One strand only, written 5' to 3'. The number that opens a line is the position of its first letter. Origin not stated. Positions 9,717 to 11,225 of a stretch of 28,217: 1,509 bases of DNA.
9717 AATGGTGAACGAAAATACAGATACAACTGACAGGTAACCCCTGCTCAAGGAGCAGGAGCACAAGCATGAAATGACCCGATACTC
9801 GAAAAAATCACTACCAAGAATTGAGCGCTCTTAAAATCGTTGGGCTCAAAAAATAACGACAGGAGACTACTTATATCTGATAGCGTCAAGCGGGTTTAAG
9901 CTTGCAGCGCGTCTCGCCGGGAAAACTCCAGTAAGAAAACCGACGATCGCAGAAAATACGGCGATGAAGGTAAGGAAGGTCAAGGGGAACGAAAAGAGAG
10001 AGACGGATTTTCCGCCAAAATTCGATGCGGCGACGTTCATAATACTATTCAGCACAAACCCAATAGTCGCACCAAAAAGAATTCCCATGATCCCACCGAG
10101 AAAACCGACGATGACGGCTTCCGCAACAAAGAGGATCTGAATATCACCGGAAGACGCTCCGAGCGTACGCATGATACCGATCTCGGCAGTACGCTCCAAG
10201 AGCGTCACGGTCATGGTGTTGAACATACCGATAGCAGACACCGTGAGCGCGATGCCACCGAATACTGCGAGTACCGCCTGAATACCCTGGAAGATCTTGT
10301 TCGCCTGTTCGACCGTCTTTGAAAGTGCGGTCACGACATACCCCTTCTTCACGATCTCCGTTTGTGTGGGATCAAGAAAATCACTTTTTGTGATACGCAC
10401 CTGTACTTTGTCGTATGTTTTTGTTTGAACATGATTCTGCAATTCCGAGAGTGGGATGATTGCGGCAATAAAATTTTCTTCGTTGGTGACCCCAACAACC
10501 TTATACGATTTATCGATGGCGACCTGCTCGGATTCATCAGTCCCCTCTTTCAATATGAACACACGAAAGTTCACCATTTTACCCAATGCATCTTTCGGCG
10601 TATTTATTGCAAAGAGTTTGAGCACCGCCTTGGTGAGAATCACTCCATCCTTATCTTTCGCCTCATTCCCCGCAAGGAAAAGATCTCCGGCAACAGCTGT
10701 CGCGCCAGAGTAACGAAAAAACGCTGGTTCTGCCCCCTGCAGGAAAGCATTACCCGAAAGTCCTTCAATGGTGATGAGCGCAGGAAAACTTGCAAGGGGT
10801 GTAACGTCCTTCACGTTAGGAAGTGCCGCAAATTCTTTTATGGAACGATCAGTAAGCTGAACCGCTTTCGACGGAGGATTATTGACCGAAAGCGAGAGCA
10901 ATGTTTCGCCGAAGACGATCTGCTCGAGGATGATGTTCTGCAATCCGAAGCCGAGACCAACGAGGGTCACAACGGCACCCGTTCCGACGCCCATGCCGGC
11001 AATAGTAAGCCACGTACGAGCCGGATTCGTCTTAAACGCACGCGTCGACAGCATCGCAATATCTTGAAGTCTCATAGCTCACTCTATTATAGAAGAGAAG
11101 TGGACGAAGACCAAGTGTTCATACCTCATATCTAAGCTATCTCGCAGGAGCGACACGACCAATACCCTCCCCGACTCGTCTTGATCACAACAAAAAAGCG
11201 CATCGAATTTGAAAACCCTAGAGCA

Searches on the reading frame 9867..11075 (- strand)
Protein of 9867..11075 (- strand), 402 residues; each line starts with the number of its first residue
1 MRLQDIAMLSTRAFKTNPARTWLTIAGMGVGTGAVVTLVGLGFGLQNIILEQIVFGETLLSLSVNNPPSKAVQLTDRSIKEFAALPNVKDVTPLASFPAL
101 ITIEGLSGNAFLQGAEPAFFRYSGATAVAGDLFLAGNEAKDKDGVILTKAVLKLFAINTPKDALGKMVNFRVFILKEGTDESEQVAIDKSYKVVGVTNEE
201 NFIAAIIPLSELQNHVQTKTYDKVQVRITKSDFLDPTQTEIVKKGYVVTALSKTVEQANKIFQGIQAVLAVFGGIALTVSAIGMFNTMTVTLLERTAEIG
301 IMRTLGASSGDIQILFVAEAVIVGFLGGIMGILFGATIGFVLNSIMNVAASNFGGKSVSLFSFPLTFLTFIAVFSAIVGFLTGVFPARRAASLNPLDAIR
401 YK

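Call 7: search_protein_families(library=pfam, proteins=[window:9867-11075:-])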
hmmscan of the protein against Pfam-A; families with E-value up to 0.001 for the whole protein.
window:9867-11075:- (402 aa): 2 families
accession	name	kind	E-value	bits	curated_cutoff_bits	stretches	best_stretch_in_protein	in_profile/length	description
PF12704.14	MacB_PCD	-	7.8e-20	72.5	27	1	21-241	1-204/207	MacB-like periplasmic core domain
PF02687.27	FtsX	-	1.3e-15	57.9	25.5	1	271-395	2-120/120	FtsX-like permease C-terminal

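Call 8: find_encoding_contigs(protein=window:9867-11075:-, flank=10000, max_places=6)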
Protein window:9867-11075:- (402 aa): 14 contigs read that carry it; 6 places shown.
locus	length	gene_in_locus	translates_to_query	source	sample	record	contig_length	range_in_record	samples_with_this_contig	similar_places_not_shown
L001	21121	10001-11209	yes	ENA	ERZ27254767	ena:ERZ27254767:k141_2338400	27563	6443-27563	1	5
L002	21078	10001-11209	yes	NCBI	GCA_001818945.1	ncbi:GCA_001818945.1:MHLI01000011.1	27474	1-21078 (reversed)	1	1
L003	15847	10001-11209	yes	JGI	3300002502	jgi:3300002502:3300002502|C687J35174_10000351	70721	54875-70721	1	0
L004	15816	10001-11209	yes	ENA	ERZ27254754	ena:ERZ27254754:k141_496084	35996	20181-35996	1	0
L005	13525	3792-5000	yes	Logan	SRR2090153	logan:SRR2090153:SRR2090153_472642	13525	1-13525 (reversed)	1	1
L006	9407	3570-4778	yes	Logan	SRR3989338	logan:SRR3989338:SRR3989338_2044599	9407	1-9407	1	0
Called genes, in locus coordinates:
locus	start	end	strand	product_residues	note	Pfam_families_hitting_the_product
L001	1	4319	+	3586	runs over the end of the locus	?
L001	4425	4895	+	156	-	-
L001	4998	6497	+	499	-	PF00041:fn3 (faint), PF16656:Pur_ac_phosph_N (weak), PF25059:FN3_DSCAM-DSCAML_C (faint), PF16656:Pur_ac_phosph_N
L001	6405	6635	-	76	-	-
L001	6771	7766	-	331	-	PF02518:HATPase_c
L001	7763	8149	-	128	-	PF00072:Response_reg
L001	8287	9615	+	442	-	PF00005:ABC_tran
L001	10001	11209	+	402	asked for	PF12704:MacB_PCD, PF02687:FtsX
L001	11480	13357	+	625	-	-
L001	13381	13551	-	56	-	-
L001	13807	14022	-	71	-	-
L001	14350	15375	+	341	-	-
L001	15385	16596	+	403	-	PF13948:DUF4215 (weak), PF00404:Dockerin_1 (weak)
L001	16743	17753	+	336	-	-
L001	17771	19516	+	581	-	PF19077:Big_13 (faint)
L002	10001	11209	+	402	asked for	PF12704:MacB_PCD, PF02687:FtsX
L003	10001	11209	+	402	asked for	PF12704:MacB_PCD, PF02687:FtsX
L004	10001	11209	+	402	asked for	PF12704:MacB_PCD, PF02687:FtsX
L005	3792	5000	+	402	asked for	PF12704:MacB_PCD, PF02687:FtsX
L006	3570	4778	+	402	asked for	PF12704:MacB_PCD, PF02687:FtsX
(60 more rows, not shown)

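Call 10: find_related_loci(query=window:9867-11075:-, collection=genome_contigs, flank=10000)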
Query window:9867-11075:- (402 aa) in genome_contigs; peptide patterns used: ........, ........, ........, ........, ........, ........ (x = any residue, [..] = any of these).
600 stretches matched a pattern (row limit reached: there are more); 520 encode a relative of the query (tblastn E <= 1e-3); the best 80 are kept; 80 distinct loci.
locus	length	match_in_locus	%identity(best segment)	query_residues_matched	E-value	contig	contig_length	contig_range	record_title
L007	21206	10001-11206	98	1-402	0e+0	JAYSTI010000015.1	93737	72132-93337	MAG: Candidatus Lloydbacteria bacterium isolate GFS_12411 GFS_12411_14, whole genome shotgun sequence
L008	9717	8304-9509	91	1-402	0e+0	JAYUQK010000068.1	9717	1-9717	MAG: Candidatus Lloydbacteria bacterium isolate GL114_DN_metabinner_11 GL114_DN_metabinner_11_67, whole genome shotgun s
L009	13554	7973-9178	94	1-402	0e+0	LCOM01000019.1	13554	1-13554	MAG: Parcubacteria group bacterium GW2011_GWA2_47_7 UY04_C0019, whole genome shotgun sequence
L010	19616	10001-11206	84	1-402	0e+0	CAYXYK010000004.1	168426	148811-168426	MAG TPA_asm: uncultured Candidatus Saccharibacteria bacterium isolate SRP170004_co1_45 genome assembly, contig: NODE_81_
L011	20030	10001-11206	81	1-402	0e+0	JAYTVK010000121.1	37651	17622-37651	MAG: Candidatus Lloydbacteria bacterium isolate GFS_5687 GFS_5687_120, whole genome shotgun sequence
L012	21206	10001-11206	80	1-402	0e+0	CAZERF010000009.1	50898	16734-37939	MAG TPA_asm: uncultured Candidatus Saccharibacteria bacterium isolate binchicken_co245_337 genome assembly, contig: NODE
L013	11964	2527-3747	74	1-402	0e+0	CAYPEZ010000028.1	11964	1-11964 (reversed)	MAG TPA_asm: uncultured Candidatus Saccharibacteria bacterium isolate SRP257259_co1_388 genome assembly, contig: NODE_75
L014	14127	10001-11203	71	1-401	0e+0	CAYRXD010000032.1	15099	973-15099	MAG TPA_asm: uncultured Candidatus Saccharibacteria bacterium isolate binchicken_co125_168 genome assembly, contig: NODE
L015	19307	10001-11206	71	1-402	0e+0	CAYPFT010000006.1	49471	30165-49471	MAG TPA_asm: uncultured Candidatus Saccharibacteria bacterium isolate SRP090828_co3_53 genome assembly, contig: NODE_75_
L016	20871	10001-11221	70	1-402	0e+0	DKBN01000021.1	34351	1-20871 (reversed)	MAG TPA_asm: Patescibacteria group bacterium UBA6899 UBA6899_contig_12576, whole genome shotgun sequence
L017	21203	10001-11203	69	1-401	0e+0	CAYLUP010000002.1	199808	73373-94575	MAG TPA_asm: uncultured Candidatus Saccharibacteria bacterium isolate binchicken_co154_445 genome assembly, contig: NODE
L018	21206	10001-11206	69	1-402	1e-179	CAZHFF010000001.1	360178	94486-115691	MAG TPA_asm: uncultured Candidatus Saccharibacteria bacterium isolate SRP193661_co2_156 genome assembly, contig: NODE_4_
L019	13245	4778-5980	69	1-401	6e-180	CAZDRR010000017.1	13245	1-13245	MAG TPA_asm: uncultured Candidatus Saccharibacteria bacterium isolate SRP220891_co5_148 genome assembly, contig: NODE_32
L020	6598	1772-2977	67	1-402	1e-180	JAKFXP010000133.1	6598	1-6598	MAG: Parcubacteria group bacterium isolate ND3_Bin_29 ND3_0002530, whole genome shotgun sequence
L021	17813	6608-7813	68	1-402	4e-178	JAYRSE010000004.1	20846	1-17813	MAG: Candidatus Paceibacterota bacterium isolate XM1_ASGE3bin.5 k141_77861, whole genome shotgun sequence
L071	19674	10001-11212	60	1-402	1e-154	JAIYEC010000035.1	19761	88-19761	MAG: bacterium isolate H1_MAG_00054 pond_H1_MAG_00054_000000000044, whole genome shotgun sequence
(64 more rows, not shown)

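Call 35: search_protein_families(library=pfam, proteins=[L008:3217-4587:+, L008:4670-5779:+, L008:5910-6563:+, L008:7329-8255:+, L008:1850-2449:-, L012:19052-20272:-, L012:20260-20958:-, L071:17618-18649:+])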
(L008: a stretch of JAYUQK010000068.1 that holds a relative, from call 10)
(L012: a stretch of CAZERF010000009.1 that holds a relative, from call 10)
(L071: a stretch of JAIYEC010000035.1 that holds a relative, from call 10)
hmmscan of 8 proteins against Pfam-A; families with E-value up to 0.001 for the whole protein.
L008:3217-4587:+ (456 aa): 2 families
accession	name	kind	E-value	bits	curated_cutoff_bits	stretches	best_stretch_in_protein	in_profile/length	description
PF01458.23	SUFBD_core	-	3.4e-75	252.9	27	1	193-427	1-232/232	SUF system FeS cluster assembly, SufBD core domain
PF19295.5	SufBD_N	-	4.2e-08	33.5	23.5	1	126-190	108-171/172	SufBD protein N-terminal region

L008:4670-5779:+ (369 aa): 0 families

L008:5910-6563:+ (217 aa): 0 families

L008:7329-8255:+ (308 aa): 0 families

L008:1850-2449:- (199 aa): 1 family
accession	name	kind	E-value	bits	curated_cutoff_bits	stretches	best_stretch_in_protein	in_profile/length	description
PF00625.27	Guanylate_kin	-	8.7e-22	78.1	25.2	1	3-180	3-174/182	Guanylate kinase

L012:19052-20272:- (406 aa): 8 families
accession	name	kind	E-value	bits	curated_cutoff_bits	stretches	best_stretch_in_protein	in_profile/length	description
PF08241.18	Methyltransf_11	-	4.2e-15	56.6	21.2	1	201-292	1-94/95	Methyltransferase domain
PF13649.12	Methyltransf_25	-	8.2e-14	52.5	27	1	200-289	1-97/97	Methyltransferase domain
PF13847.12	Methyltransf_31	-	8.6e-12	45.4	27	1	195-293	2-109/145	Methyltransferase domain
PF01209.24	Ubie_methyltran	-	1.1e-07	31.9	20.1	1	190-294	41-152/233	ubiE/COQ5 methyltransferase family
PF08242.18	Methyltransf_12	-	1.9e-07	32.2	30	1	201-291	1-98/98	Methyltransferase domain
PF13489.12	Methyltransf_23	-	7.3e-07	29.5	27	1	185-314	10-138/164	Methyltransferase domain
PF05175.20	MTS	-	0.00012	22.2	23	1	189-297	24-142/170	Methyltransferase small domain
PF01728.25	FtsJ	-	0.00098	19.5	24.1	0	195-266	20-96/181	FtsJ-like methyltransferase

L012:20260-20958:- (232 aa): 0 families

L071:17618-18649:+ (343 aa): 0 families

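Call 36: find_homologous_proteins(query=L008:3217-4587:+, max_evalue=1e-100)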
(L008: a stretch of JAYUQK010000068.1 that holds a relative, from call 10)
Query L008:3217-4587:+ (456 aa): 7878 proteins with E <= 1e-100 among 8000 candidates; the best 120 are listed.
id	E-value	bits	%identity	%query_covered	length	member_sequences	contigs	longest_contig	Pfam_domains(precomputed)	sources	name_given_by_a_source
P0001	0.0e+0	1033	100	100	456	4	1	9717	PF01458.24,PF19295.6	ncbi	-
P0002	1.8e-281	951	95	96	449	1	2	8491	PF01458.24,PF19295.6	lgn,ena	-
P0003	5.9e-280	946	95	96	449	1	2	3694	PF01458.24,PF19295.6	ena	-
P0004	2.1e-279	944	95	96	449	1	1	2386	PF01458.24,PF19295.6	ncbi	-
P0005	4.1e-279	943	95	97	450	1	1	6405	PF01458.24,PF19295.6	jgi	jgi:Fe-S cluster assembly protein SufB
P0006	4.9e-276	933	93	97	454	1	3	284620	PF01458.24,PF19295.6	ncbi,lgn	-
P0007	3.4e-274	927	92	97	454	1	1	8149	PF01458.24,PF19295.6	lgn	-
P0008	1.9e-272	921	88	100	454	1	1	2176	PF01458.24,PF19295.6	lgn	-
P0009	7.3e-272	919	91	97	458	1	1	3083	PF01458.24,PF19295.6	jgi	jgi:Fe-S cluster assembly protein SufB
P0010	1.1e-271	919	91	97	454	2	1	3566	PF01458.24,PF19295.6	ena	-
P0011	2.9e-270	914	91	97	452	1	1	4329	PF01458.24,PF19295.6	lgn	-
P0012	1.6e-269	912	89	97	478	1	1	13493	PF01458.24,PF19295.6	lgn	-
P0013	2.3e-268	908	90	96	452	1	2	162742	PF01458.24,PF19295.6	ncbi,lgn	-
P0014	9.8e-268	906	89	96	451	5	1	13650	PF01458.24,PF19295.6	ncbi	-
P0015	1.7e-266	902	89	97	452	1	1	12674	PF01458.24,PF19295.6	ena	-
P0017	6.7e-265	896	88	96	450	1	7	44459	PF01458.24,PF19295.6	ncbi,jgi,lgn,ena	ncbi:MAG TPA: Fe-S cluster assembly protein SufB [Candidatus Paceibacterota bacterium]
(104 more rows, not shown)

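Call 37: find_encoding_contigs(protein=P0017, flank=10000, max_places=4)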
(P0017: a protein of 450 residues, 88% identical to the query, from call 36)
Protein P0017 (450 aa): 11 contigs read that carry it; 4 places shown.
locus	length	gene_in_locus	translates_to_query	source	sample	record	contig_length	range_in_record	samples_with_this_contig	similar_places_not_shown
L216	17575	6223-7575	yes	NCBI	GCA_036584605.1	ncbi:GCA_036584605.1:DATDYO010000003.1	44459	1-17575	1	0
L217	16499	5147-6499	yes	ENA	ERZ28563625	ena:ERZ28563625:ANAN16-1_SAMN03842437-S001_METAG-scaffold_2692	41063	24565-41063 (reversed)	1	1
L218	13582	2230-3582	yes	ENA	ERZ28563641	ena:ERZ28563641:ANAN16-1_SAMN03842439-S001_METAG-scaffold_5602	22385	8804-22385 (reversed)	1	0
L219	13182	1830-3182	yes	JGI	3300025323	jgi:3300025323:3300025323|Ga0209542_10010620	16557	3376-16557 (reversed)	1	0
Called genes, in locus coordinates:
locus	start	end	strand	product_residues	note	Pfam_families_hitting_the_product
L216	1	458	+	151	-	PF20466:MmeI_TRD, PF20467:MmeI_C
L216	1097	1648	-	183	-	PF00293:NUDIX (weak)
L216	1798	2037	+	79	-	PF09905:VF530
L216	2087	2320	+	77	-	-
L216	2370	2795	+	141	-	-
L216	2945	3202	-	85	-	-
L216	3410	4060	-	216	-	PF02661:Fic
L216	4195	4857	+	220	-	PF05494:MlaC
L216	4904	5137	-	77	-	PF09834:DUF2061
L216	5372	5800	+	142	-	PF00072:Response_reg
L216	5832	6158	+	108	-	-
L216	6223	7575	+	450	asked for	PF19295:SufBD_N (weak), PF01458:SUFBD_core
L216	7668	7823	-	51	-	-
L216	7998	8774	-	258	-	-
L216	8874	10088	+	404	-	PF01458:SUFBD_core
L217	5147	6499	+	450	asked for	PF19295:SufBD_N (weak), PF01458:SUFBD_core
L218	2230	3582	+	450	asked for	PF19295:SufBD_N (weak), PF01458:SUFBD_core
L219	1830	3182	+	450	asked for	PF19295:SufBD_N (weak), PF01458:SUFBD_core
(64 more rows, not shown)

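Call 38: find_encoding_contigs(protein=P0006, flank=10000, max_places=2)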
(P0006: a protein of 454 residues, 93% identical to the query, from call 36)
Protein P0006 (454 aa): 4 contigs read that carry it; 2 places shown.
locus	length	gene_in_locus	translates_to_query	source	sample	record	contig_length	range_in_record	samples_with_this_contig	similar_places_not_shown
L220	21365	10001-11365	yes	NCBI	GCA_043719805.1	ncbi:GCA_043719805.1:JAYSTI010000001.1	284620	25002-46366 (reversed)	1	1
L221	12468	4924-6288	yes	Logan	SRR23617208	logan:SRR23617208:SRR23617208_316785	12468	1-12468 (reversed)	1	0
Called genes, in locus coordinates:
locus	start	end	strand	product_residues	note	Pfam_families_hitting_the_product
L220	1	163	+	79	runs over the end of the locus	PF01022:HTH_5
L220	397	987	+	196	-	PF02545:Maf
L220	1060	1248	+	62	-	-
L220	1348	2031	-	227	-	-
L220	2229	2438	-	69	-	-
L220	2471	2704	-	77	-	-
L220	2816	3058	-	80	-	-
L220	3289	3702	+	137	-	-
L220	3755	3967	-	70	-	PF09834:DUF2061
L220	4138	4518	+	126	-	-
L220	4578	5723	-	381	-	PF03702:AnmK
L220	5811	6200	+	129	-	PF03061:4HBT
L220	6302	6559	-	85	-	-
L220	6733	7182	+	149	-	-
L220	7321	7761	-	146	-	-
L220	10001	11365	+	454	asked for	PF19295:SufBD_N (weak), PF01458:SUFBD_core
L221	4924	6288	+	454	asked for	PF19295:SufBD_N (weak), PF01458:SUFBD_core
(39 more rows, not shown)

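Call 39: find_encoding_contigs(protein=P0013, flank=10000, max_places=2)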
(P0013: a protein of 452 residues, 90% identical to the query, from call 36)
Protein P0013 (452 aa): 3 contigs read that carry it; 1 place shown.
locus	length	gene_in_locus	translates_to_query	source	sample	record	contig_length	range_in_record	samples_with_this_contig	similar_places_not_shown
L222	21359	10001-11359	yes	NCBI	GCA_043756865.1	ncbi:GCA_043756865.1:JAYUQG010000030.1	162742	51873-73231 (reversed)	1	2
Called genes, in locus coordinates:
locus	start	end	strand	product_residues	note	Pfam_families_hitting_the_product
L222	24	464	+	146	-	-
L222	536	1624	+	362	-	PF01471:PG_binding_1 (weak)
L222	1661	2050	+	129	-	-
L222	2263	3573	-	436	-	PF01471:PG_binding_1, PF13473:Cupredoxin_1 (weak), PF00127:Copper-bind (weak)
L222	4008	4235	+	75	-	PF09905:VF530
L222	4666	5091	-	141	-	PF00856:SET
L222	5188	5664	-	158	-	-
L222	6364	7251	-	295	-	-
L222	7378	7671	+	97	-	-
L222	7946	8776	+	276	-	PF14099:Polysacc_lyase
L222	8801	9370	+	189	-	PF00929:RNase_T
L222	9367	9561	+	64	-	-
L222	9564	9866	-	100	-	-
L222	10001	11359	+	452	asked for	PF19295:SufBD_N (weak), PF01458:SUFBD_core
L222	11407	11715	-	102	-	-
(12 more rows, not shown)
